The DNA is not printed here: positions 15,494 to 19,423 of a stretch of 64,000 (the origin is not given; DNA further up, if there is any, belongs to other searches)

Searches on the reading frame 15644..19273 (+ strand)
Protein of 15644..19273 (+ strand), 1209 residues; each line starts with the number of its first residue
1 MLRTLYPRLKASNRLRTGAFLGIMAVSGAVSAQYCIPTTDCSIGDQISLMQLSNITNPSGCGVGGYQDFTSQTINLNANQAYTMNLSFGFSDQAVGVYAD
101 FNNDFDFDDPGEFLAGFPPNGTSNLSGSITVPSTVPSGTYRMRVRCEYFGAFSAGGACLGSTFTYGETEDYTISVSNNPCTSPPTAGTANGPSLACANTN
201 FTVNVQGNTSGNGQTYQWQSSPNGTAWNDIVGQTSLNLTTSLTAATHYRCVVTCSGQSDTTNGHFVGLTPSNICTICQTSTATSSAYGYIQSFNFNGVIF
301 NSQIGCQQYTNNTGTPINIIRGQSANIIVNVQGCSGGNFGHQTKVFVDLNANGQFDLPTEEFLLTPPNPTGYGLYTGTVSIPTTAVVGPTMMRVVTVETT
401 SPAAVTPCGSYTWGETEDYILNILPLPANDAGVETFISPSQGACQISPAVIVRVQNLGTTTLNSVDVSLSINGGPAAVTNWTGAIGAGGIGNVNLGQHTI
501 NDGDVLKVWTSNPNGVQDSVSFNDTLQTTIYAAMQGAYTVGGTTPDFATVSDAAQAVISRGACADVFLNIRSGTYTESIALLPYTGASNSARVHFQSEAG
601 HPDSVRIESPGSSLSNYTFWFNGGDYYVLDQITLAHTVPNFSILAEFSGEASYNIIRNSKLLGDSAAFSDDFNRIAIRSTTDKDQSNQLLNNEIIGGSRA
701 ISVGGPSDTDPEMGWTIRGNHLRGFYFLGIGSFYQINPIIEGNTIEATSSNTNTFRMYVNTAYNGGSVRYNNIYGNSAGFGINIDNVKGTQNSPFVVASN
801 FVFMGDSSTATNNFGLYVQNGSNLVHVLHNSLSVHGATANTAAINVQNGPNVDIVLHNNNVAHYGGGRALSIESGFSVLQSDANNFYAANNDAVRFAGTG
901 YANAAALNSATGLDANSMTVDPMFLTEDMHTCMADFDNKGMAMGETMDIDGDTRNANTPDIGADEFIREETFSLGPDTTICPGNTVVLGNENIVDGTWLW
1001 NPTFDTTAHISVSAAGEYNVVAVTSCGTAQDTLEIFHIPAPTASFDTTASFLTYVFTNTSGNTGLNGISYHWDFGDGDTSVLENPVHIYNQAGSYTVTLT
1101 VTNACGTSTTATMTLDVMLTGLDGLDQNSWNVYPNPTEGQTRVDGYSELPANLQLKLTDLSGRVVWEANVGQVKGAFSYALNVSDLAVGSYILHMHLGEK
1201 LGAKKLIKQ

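Call 104: search_protein_families(library=pfam, proteins=[window:15644-19273:+], max_evalue=0.00001)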
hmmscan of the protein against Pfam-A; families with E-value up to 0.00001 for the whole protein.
window:15644-19273:+ (1209 aa): 4 families
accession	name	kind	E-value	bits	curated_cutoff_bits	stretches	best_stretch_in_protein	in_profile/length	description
PF20009.4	GEVED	-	1e-34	119.6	24.4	2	343-422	2-78/78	GEVED domain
PF18911.6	PKD_4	-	7.4e-18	64.8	27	1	1042-1116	7-84/85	PKD domain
PF00801.26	PKD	-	1.5e-11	44.6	23.5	1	1064-1112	26-76/80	PKD domain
PF18962.6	Por_Secre_tail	-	3.5e-09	37.3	27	1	1132-1207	1-74/75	Secretion system C-terminal sorting domain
